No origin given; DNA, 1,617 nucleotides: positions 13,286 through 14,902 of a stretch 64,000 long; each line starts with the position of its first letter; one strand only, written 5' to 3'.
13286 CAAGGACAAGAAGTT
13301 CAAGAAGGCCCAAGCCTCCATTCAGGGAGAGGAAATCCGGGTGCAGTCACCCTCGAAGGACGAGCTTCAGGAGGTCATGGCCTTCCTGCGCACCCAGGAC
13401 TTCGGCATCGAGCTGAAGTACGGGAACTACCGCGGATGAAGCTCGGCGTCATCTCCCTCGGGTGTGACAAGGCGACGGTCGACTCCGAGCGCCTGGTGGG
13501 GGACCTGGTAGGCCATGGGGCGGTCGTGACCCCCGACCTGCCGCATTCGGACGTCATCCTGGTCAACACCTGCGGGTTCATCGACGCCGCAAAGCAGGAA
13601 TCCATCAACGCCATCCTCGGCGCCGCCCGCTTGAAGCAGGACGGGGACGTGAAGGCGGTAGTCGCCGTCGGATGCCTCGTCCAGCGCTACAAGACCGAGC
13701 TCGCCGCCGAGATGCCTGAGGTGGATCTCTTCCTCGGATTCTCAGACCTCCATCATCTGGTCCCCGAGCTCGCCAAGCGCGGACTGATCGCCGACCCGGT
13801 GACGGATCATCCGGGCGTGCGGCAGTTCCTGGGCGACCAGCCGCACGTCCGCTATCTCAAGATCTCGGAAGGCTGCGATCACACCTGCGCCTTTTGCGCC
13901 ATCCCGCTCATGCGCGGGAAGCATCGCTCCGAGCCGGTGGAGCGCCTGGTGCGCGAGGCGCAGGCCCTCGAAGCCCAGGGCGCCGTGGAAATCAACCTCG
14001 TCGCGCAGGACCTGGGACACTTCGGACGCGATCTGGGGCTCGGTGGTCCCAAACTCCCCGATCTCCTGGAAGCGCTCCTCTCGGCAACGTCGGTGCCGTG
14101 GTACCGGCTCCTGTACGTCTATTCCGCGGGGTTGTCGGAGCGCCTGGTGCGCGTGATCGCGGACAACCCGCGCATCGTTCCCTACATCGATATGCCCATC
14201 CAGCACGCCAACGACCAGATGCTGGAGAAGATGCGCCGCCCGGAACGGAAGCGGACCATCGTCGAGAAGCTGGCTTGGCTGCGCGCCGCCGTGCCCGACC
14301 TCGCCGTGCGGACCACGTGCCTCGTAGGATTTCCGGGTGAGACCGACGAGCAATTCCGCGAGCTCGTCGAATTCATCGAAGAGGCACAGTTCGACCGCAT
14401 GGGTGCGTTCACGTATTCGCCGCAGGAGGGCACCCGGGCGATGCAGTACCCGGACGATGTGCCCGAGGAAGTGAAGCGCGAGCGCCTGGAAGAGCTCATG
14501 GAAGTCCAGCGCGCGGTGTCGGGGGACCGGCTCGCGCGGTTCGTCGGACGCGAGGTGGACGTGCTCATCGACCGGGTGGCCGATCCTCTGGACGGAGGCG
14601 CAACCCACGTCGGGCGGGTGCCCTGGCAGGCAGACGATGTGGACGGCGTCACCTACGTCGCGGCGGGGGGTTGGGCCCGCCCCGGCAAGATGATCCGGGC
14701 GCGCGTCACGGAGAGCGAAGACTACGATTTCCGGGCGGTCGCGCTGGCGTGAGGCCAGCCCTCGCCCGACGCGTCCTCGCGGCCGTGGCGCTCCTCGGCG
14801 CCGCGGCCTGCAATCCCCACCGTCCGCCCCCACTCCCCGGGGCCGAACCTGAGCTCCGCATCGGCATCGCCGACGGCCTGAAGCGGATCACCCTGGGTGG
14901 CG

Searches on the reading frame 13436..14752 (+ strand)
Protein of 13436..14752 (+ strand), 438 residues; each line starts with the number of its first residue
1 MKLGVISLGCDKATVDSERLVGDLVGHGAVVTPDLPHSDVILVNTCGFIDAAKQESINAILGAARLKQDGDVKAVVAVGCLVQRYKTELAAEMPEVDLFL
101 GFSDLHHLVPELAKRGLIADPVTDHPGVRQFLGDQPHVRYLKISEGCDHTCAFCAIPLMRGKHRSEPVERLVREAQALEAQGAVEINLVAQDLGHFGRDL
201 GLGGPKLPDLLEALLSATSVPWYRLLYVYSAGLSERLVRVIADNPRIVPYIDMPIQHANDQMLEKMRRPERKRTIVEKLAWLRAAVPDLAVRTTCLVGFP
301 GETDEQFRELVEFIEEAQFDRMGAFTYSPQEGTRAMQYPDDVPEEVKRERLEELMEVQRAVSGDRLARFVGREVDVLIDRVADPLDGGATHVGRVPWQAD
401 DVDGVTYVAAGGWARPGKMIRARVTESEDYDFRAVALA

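Call 24: find_encoding_contigs(protein=window:13436-14752:+, flank=10000, max_places=5)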
Protein window:13436-14752:+ (438 aa): 1 contig read that carries it; 1 place shown.
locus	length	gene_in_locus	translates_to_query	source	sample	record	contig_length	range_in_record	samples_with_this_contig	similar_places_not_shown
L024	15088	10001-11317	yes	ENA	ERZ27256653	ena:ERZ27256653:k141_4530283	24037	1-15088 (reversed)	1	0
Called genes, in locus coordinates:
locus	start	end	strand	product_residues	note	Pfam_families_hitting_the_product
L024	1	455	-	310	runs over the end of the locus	PF00892:EamA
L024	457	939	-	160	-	PF01047:MarR (weak), PF12802:MarR_2 (weak), PF12840:HTH_20 (weak), PF13404:HTH_AsnC-type, PF13412:HTH_24, PF09339:HTH_IclR (faint), PF08222:HTH_CodY (weak), PF01037:AsnC_trans_reg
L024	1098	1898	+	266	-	-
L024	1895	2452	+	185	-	PF02834:LigT_PEase, PF13563:2_5_RNA_ligase2, PF02834:LigT_PEase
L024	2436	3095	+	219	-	-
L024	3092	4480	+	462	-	PF00072:Response_reg, PF00158:Sigma54_activat, PF13191:AAA_16 (faint), PF14532:Sigma54_activ_2, PF00004:AAA (weak), PF07728:AAA_5 (weak), PF25601:AAA_lid_14, PF02954:HTH_8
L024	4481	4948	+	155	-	-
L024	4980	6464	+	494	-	PF00171:Aldedh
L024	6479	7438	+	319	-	PF00561:Abhydrolase_1, PF12146:Hydrolase_4 (weak), PF12697:Abhydrolase_6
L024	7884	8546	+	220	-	PF10502:Peptidase_S26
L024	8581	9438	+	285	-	PF00140:Sigma70_r1_2, PF04542:Sigma70_r2, PF04539:Sigma70_r3, PF04545:Sigma70_r4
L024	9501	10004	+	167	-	PF04461:YajQ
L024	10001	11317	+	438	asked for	PF00919:UPF0004, PF04055:Radical_SAM, PF18693:TRAM_2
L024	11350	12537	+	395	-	PF08486:SpoIID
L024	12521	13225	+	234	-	-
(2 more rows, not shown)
